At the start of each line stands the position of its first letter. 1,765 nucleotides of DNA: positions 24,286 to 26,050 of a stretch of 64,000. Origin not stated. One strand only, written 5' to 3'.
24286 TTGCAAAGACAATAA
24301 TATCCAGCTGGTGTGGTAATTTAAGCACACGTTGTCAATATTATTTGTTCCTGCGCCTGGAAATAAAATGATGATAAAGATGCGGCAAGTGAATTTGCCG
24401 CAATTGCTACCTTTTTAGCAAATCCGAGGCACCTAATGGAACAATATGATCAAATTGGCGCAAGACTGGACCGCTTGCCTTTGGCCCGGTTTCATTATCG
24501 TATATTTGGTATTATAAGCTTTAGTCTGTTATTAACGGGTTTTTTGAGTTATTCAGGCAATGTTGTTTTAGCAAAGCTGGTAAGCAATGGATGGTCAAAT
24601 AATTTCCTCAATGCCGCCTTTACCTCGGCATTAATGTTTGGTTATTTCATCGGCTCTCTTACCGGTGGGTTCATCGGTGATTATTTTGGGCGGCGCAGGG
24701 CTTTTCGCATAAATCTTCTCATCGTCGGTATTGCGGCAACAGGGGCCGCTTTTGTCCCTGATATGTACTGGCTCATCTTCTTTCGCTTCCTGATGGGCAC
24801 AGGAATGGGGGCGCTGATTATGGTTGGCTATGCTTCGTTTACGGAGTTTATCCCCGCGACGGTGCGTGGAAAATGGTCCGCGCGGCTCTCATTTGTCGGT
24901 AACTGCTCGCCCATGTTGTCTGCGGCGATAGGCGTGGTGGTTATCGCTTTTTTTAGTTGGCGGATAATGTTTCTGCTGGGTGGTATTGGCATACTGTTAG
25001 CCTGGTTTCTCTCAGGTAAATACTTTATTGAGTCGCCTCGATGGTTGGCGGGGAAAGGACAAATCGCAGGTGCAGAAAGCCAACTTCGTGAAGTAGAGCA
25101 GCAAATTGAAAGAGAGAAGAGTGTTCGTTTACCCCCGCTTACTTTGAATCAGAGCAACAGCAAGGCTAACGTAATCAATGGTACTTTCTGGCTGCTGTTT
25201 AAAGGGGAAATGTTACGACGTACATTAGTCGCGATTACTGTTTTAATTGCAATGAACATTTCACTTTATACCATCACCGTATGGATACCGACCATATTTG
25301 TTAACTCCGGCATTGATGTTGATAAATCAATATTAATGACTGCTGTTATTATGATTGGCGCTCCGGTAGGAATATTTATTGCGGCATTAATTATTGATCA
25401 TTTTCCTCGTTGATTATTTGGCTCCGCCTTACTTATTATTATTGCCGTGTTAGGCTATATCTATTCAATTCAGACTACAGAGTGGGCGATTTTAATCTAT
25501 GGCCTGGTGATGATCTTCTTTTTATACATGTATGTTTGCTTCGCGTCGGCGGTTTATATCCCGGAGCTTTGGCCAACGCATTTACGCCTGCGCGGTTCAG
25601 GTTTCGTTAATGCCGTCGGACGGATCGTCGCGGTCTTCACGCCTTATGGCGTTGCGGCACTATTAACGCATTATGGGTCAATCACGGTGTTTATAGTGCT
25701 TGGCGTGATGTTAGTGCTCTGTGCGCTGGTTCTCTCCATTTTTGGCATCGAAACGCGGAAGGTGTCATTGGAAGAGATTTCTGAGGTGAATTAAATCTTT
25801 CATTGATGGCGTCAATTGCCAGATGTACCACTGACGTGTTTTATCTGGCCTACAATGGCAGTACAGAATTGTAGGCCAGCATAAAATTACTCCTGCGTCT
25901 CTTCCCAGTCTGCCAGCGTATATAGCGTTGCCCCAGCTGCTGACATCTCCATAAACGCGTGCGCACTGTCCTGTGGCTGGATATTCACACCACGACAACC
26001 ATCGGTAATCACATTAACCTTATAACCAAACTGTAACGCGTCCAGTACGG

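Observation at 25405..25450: In-frame TGA splits the MFS transporter gene ydjE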

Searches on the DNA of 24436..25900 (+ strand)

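Call 3: search_dna_similar(query=window:24436-25797:+, collection=ecoli_genomes, mode=near, max_rows=40)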
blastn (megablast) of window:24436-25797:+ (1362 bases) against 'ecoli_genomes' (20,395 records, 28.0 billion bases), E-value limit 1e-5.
Records with a match: 4328; places in all: 4600; records where one place covers at least 80% of the query: 4285.
Genomes with a match: 4328 of 5426; with a place that covers at least 80% of the query: 4285. Places per genome that has any: lowest 1, median 1, highest 3. On chromosomes: 4599 places; on plasmids: 1.
Best place of each record, by identity: >=99% 477; 95-99% 3842; 90-95% 8; 80-90% 1.
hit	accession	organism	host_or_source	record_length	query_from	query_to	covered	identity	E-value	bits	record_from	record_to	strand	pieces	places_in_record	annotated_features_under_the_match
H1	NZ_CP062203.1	Escherichia coli strain K_EC180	swine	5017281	1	1362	100%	100.0%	0e+0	2516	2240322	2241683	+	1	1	ydjE: MFS transporter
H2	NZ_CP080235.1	Escherichia coli O139:H1 strain W13-16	Sus scrofa scrofa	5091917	1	1362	100%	100.0%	0e+0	2516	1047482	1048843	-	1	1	ydjE: MFS transporter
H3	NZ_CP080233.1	Escherichia coli O139:H1 strain P15-25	Sus scrofa domesticus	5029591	1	1362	100%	100.0%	0e+0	2516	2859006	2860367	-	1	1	ydjE: MFS transporter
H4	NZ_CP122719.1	Escherichia coli strain ETEC1748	Sus scrofa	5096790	1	1362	100%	100.0%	0e+0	2516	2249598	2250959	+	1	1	ydjE: MFS transporter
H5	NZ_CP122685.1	Escherichia coli strain ETEC4067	Sus scrofa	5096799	1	1362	100%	100.0%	0e+0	2516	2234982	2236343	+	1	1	ydjE: MFS transporter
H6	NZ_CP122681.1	Escherichia coli strain ETEC4068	Sus scrofa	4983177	1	1362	100%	100.0%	0e+0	2516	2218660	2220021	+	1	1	ydjE: MFS transporter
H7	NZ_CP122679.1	Escherichia coli strain ETEC4069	Sus scrofa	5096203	1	1362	100%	100.0%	0e+0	2516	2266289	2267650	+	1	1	ydjE: MFS transporter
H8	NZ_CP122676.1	Escherichia coli strain ETEC4070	Sus scrofa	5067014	1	1362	100%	100.0%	0e+0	2516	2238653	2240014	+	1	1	ydjE: MFS transporter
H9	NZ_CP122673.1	Escherichia coli strain ETEC4071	Sus scrofa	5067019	1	1362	100%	100.0%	0e+0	2516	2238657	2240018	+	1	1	ydjE: MFS transporter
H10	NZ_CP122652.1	Escherichia coli strain ETEC4075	Sus scrofa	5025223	1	1362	100%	100.0%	0e+0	2516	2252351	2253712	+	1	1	ydjE: MFS transporter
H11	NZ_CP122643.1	Escherichia coli strain ETEC4079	Sus scrofa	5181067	1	1362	100%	100.0%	0e+0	2516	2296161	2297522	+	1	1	ydjE: MFS transporter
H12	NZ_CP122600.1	Escherichia coli strain ETEC6333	Sus scrofa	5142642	1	1362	100%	100.0%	0e+0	2516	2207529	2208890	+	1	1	ydjE: MFS transporter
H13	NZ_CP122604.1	Escherichia coli strain ETEC6334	Sus scrofa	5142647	1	1362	100%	100.0%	0e+0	2516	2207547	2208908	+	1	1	ydjE: MFS transporter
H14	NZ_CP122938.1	Escherichia coli strain ETEC1701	Sus scrofa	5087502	1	1362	100%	100.0%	0e+0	2516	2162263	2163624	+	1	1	ydjE: MFS transporter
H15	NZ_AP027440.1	Escherichia coli strain EC556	Sus scrofa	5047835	1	1362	100%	99.9%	0e+0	2510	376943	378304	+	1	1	ydjE: MFS transporter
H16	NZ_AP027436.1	Escherichia coli strain EC571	Sus scrofa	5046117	1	1362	100%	99.9%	0e+0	2510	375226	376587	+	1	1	ydjE: MFS transporter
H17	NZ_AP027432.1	Escherichia coli strain EC581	Sus scrofa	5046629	1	1362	100%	99.9%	0e+0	2510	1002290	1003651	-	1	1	ydjE: MFS transporter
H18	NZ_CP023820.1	Escherichia coli strain 7/2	Homo sapiens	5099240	1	1362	100%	99.7%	0e+0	2494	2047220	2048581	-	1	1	ydjE: MFS transporter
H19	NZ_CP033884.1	Escherichia coli strain 50579417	Homo sapiens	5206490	1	1362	100%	99.7%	0e+0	2494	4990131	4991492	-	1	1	ydjE: MFS transporter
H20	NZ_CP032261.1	Escherichia coli strain AR_0067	missing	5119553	1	1362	100%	99.7%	0e+0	2494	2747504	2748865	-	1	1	ydjE: MFS transporter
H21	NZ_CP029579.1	Escherichia coli strain DA33137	Homo sapiens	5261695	1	1362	100%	99.7%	0e+0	2494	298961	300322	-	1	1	ydjE: MFS transporter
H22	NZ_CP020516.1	Escherichia coli strain 222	Homo sapiens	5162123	1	1362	100%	99.7%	0e+0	2494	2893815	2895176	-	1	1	ydjE: MFS transporter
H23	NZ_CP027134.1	Escherichia coli strain AR_0372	missing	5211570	1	1362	100%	99.7%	0e+0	2494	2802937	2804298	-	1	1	ydjE: MFS transporter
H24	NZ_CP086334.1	Escherichia coli strain EBJ003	Homo sapiens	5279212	1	1362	100%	99.7%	0e+0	2494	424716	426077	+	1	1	ydjE: MFS transporter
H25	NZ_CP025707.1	Escherichia coli strain YDC107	Homo sapiens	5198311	1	1362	100%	99.7%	0e+0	2494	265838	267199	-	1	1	ydjE: MFS transporter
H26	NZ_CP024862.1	Escherichia coli strain AR_0015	missing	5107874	1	1362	100%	99.7%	0e+0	2494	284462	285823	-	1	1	ydjE: MFS transporter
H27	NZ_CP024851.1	Escherichia coli strain AR_0006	missing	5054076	1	1362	100%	99.7%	0e+0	2494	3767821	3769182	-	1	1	ydjE: MFS transporter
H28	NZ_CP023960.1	Escherichia coli strain FDAARGOS_448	Homo sapiens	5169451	1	1362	100%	99.7%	0e+0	2494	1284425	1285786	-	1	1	ydjE: MFS transporter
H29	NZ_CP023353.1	Escherichia coli strain 746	canine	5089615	1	1362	100%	99.7%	0e+0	2494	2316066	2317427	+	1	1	ydjE: MFS transporter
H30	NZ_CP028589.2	Escherichia coli strain WCHEC4533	Homo sapiens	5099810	1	1362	100%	99.7%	0e+0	2494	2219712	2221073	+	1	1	ydjE: MFS transporter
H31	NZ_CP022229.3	Escherichia coli strain WCHEC96200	Homo sapiens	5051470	1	1362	100%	99.7%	0e+0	2494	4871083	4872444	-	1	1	ydjE: MFS transporter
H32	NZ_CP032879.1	Escherichia coli strain WCHEC000837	Homo sapiens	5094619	1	1362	100%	99.7%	0e+0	2494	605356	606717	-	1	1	ydjE: MFS transporter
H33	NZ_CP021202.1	Escherichia coli strain Z1002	Homo sapiens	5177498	1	1362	100%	99.7%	0e+0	2494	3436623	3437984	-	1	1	ydjE: MFS transporter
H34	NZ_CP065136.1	Escherichia coli strain EE72d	Bos taurus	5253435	1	1362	100%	99.7%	0e+0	2494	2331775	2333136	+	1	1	ydjE: MFS transporter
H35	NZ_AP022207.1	Escherichia coli strain WP7-S18-ESBL-09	-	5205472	1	1362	100%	99.7%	0e+0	2494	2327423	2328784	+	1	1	ydjE: MFS transporter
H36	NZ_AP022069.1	Escherichia coli strain WP4-W18-ESBL-09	-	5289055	1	1362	100%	99.7%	0e+0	2494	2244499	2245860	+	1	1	ydjE: MFS transporter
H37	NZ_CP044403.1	Escherichia coli strain NMBU-W10C18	surface water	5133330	1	1362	100%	99.7%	0e+0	2494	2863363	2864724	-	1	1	ydjE: MFS transporter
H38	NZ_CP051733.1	Escherichia coli strain SCU-109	Homo sapiens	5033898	1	1362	100%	99.7%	0e+0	2494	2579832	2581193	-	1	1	ydjE: MFS transporter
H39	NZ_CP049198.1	Escherichia coli strain E686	Homo sapiens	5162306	1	1362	100%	99.7%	0e+0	2494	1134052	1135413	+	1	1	ydjE: MFS transporter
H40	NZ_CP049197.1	Escherichia coli strain E597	dog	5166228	1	1362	100%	99.7%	0e+0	2494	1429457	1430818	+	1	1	ydjE: MFS transporter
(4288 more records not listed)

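Call 5: get_annotated_region(hit=H1, flank=6000)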
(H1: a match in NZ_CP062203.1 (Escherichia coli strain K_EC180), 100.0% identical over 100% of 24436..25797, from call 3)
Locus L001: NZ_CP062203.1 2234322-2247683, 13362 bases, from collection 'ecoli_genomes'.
description: Escherichia coli strain K_EC180 chromosome, complete genome
organism: Escherichia coli strain K_EC180 (NCBI taxid 562)
replicon: chromosome; assembly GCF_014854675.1
host: swine; source: feces; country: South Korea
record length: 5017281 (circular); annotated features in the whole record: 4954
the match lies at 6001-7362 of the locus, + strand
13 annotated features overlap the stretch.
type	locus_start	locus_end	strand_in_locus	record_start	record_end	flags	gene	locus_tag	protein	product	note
CDS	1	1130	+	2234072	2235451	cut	ydjK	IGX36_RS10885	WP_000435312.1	MFS transporter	-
CDS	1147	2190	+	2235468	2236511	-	ydjJ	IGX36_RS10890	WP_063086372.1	NAD(P)-dependent alcohol dehydrogenase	-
CDS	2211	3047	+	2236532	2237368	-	ydjI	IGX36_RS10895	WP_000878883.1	ketose-bisphosphate aldolase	-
CDS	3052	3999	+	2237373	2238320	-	ydjH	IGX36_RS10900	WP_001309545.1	sugar kinase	-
CDS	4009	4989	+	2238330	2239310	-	ydjG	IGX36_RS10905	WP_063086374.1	NADH-dependent methylglyoxal reductase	-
CDS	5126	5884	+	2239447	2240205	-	ydjF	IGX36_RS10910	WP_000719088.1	DeoR/GlpR family DNA-binding transcription regulator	-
CDS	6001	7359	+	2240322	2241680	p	ydjE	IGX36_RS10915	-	MFS transporter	internal stop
CDS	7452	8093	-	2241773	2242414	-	pncA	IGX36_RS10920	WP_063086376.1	bifunctional nicotinamidase/pyrazinamidase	-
CDS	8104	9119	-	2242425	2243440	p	ansA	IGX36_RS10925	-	asparaginase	frameshifted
CDS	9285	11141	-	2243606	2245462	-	sppA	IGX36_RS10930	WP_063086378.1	signal peptide peptidase SppA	-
CDS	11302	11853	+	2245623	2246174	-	ydjA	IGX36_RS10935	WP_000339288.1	NAD(P)H nitroreductase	-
CDS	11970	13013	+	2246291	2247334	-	selD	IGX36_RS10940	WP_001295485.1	selenide, water dikinase SelD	-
CDS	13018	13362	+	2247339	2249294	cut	topB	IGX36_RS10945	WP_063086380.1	DNA topoisomerase III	-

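Call 6: get_annotated_region(hit=H15, flank=1000)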
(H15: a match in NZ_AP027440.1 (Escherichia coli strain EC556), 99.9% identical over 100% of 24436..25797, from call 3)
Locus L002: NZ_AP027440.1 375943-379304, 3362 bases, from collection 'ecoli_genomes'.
description: Escherichia coli strain EC556 isolate EC556 chromosome, complete genome
organism: Escherichia coli strain EC556 (NCBI taxid 562)
replicon: chromosome; assembly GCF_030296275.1
host: Sus scrofa; source: feces; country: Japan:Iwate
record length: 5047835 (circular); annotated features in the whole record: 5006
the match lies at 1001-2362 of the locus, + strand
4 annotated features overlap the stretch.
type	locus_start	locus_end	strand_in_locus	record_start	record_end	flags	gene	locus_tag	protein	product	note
CDS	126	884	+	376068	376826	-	ydjF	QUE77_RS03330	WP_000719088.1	DeoR/GlpR family DNA-binding transcription regulator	-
CDS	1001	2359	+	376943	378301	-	ydjE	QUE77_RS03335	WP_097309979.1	MFS transporter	-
CDS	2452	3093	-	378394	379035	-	pncA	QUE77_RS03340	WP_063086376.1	bifunctional nicotinamidase/pyrazinamidase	-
CDS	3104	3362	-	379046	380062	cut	ansA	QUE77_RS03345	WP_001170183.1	asparaginase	-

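Call 7: get_annotated_region(hit=H18, flank=1000)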
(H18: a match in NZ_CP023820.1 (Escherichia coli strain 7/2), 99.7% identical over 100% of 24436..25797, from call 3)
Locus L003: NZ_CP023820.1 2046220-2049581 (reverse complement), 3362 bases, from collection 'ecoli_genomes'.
description: Escherichia coli strain 7/2 chromosome, complete genome
organism: Escherichia coli strain 7/2 (NCBI taxid 562)
replicon: chromosome; assembly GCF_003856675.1
host: Homo sapiens; source: feces; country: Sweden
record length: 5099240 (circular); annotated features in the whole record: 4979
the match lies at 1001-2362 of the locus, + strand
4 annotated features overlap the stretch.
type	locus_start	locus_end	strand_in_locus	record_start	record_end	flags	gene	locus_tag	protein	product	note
CDS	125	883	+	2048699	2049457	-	ydjF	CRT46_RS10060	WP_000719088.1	DeoR/GlpR family DNA-binding transcription regulator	-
CDS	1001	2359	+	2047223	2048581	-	ydjE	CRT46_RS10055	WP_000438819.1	MFS transporter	-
CDS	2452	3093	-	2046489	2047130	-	pncA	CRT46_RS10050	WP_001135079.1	bifunctional nicotinamidase/pyrazinamidase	-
CDS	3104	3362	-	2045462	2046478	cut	ansA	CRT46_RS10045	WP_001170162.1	asparaginase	-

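Call 10: search_dna_similar(query=window:25376-25446:+, collection=ecoli_genomes, mode=near, max_rows=60)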
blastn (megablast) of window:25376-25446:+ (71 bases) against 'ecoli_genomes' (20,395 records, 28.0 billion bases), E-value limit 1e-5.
Records with a match: 4303; places in all: 4305; records where one place covers at least 80% of the query: 4302.
Genomes with a match: 4303 of 5426; with a place that covers at least 80% of the query: 4302. Places per genome that has any: lowest 1, median 1, highest 2. On chromosomes: 4304 places; on plasmids: 1.
Best place of each record, by identity: >=99% 14; 95-99% 4130; 90-95% 159.
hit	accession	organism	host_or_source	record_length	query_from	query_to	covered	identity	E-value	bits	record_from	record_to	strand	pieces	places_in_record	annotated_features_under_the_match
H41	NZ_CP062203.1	Escherichia coli strain K_EC180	swine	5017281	1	71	100%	100.0%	2e-28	132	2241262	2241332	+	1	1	ydjE: MFS transporter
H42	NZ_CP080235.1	Escherichia coli O139:H1 strain W13-16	Sus scrofa scrofa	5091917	1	71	100%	100.0%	2e-28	132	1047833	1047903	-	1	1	ydjE: MFS transporter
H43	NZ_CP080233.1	Escherichia coli O139:H1 strain P15-25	Sus scrofa domesticus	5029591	1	71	100%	100.0%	2e-28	132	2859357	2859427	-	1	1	ydjE: MFS transporter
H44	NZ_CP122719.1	Escherichia coli strain ETEC1748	Sus scrofa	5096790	1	71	100%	100.0%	2e-28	132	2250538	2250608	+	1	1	ydjE: MFS transporter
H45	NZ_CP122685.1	Escherichia coli strain ETEC4067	Sus scrofa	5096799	1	71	100%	100.0%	2e-28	132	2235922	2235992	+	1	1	ydjE: MFS transporter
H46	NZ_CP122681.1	Escherichia coli strain ETEC4068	Sus scrofa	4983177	1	71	100%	100.0%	2e-28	132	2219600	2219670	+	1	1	ydjE: MFS transporter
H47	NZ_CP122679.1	Escherichia coli strain ETEC4069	Sus scrofa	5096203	1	71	100%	100.0%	2e-28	132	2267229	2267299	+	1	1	ydjE: MFS transporter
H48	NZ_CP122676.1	Escherichia coli strain ETEC4070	Sus scrofa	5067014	1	71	100%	100.0%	2e-28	132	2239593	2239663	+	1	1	ydjE: MFS transporter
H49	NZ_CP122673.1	Escherichia coli strain ETEC4071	Sus scrofa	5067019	1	71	100%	100.0%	2e-28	132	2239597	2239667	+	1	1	ydjE: MFS transporter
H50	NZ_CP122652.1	Escherichia coli strain ETEC4075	Sus scrofa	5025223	1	71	100%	100.0%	2e-28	132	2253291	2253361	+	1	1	ydjE: MFS transporter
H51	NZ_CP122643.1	Escherichia coli strain ETEC4079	Sus scrofa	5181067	1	71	100%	100.0%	2e-28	132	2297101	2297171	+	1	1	ydjE: MFS transporter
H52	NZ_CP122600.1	Escherichia coli strain ETEC6333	Sus scrofa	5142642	1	71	100%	100.0%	2e-28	132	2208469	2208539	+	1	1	ydjE: MFS transporter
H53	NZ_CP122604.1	Escherichia coli strain ETEC6334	Sus scrofa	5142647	1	71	100%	100.0%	2e-28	132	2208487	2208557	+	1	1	ydjE: MFS transporter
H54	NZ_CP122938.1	Escherichia coli strain ETEC1701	Sus scrofa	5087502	1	71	100%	100.0%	2e-28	132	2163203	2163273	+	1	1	ydjE: MFS transporter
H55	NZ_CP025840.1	Escherichia coli strain 214-4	Homo sapiens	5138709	1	71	100%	98.6%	9e-27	126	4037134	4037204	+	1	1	ydjE: MFS transporter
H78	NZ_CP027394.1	Escherichia coli O104:H4 strain FDAARGOS_349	Homo sapiens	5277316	1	71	100%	98.6%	9e-27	126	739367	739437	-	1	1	ydjE: MFS transporter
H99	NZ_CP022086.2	Escherichia coli O104:H4 strain FDAARGOS_348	Homo sapiens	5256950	1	71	100%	98.6%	9e-27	126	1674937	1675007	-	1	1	ydjE: MFS transporter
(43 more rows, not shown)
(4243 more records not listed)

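Call 18: search_rna_families(source=window, start=25250, end=25900, threshold=evalue, max_evalue=10)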
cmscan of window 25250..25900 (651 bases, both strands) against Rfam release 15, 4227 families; matches with E-value up to 10: 3.
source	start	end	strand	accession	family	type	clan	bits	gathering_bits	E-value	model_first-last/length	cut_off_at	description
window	25784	25850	+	RF02564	naRNA4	Gene; sRNA;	-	30.2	59.5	0.002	1-77/77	no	Nucleoid-associated noncoding RNA 4 (CssrE)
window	25829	25900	+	RF03381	mir-2796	Gene; miRNA;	-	23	72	0.014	1-77/77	no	mir-2796 microRNA precursor family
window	25342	25385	+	RF00613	SNORD94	Gene; snRNA; snoRNA; CD-box;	-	13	60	2.4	1-137/137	no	Small nucleolar RNA SNORD94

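Call 31: search_dna_similar(query=window:25396-25426:+, collection=ecoli_genomes, mode=near, max_evalue=10, max_rows=30)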
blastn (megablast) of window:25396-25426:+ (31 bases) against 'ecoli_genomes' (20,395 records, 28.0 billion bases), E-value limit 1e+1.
Records with a match: 14; places in all: 14; records where one place covers at least 80% of the query: 14.
Genomes with a match: 14 of 5426; with a place that covers at least 80% of the query: 14. Places per genome that has any: lowest 1, median 1, highest 1. On chromosomes: 14 places; on plasmids: 0.
Best place of each record, by identity: >=99% 14.
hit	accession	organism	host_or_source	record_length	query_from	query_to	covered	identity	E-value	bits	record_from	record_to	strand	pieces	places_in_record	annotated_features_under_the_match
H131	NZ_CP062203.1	Escherichia coli strain K_EC180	swine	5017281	1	31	100%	100.0%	4e-7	58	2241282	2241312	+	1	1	ydjE: MFS transporter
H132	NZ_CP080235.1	Escherichia coli O139:H1 strain W13-16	Sus scrofa scrofa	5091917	1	31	100%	100.0%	4e-7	58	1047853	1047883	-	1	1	ydjE: MFS transporter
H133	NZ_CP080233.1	Escherichia coli O139:H1 strain P15-25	Sus scrofa domesticus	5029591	1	31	100%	100.0%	4e-7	58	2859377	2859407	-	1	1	ydjE: MFS transporter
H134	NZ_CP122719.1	Escherichia coli strain ETEC1748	Sus scrofa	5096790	1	31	100%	100.0%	4e-7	58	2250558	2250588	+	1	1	ydjE: MFS transporter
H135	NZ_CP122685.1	Escherichia coli strain ETEC4067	Sus scrofa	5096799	1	31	100%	100.0%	4e-7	58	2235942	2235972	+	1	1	ydjE: MFS transporter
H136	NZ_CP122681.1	Escherichia coli strain ETEC4068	Sus scrofa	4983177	1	31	100%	100.0%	4e-7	58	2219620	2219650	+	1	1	ydjE: MFS transporter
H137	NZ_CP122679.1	Escherichia coli strain ETEC4069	Sus scrofa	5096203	1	31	100%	100.0%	4e-7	58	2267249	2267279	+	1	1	ydjE: MFS transporter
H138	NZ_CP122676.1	Escherichia coli strain ETEC4070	Sus scrofa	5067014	1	31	100%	100.0%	4e-7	58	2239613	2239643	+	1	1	ydjE: MFS transporter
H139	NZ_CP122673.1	Escherichia coli strain ETEC4071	Sus scrofa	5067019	1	31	100%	100.0%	4e-7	58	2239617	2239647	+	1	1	ydjE: MFS transporter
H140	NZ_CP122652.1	Escherichia coli strain ETEC4075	Sus scrofa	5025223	1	31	100%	100.0%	4e-7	58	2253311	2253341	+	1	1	ydjE: MFS transporter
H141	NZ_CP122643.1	Escherichia coli strain ETEC4079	Sus scrofa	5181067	1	31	100%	100.0%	4e-7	58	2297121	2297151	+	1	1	ydjE: MFS transporter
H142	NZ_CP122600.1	Escherichia coli strain ETEC6333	Sus scrofa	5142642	1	31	100%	100.0%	4e-7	58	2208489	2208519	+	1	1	ydjE: MFS transporter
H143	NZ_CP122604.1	Escherichia coli strain ETEC6334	Sus scrofa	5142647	1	31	100%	100.0%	4e-7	58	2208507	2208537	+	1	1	ydjE: MFS transporter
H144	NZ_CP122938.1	Escherichia coli strain ETEC1701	Sus scrofa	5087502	1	31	100%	100.0%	4e-7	58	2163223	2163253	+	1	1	ydjE: MFS transporter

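Call 44: get_annotated_region(hit=H4, flank=200)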
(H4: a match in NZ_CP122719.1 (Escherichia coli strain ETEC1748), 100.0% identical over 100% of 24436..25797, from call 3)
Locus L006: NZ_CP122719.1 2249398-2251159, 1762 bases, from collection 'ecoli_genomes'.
description: Escherichia coli strain ETEC1748 chromosome, complete genome
organism: Escherichia coli strain ETEC1748 (NCBI taxid 562)
replicon: chromosome; assembly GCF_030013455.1
host: Sus scrofa; source: feces; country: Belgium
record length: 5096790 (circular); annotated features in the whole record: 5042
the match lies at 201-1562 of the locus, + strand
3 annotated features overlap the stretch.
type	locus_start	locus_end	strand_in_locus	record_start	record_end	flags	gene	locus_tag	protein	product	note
CDS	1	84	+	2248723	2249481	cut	ydjF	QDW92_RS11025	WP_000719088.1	DeoR/GlpR family DNA-binding transcription regulator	-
CDS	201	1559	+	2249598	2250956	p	ydjE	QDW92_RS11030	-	MFS transporter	internal stop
CDS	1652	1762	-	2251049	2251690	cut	pncA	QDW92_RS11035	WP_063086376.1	bifunctional nicotinamidase/pyrazinamidase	-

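Call 45: get_annotated_region(hit=H12, flank=200)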
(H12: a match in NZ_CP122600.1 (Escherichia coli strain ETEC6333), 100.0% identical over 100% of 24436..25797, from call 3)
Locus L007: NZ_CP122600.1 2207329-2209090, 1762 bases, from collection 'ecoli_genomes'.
description: Escherichia coli strain ETEC6333 chromosome, complete genome
organism: Escherichia coli strain ETEC6333 (NCBI taxid 562)
replicon: chromosome; assembly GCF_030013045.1
host: Sus scrofa; source: feces; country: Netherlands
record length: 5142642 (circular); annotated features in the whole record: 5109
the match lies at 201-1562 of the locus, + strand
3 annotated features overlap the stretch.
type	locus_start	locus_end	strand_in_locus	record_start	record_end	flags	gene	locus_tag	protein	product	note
CDS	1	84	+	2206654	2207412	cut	ydjF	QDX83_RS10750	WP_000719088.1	DeoR/GlpR family DNA-binding transcription regulator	-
CDS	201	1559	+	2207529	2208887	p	ydjE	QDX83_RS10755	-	MFS transporter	internal stop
CDS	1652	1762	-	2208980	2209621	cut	pncA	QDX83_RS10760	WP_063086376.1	bifunctional nicotinamidase/pyrazinamidase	-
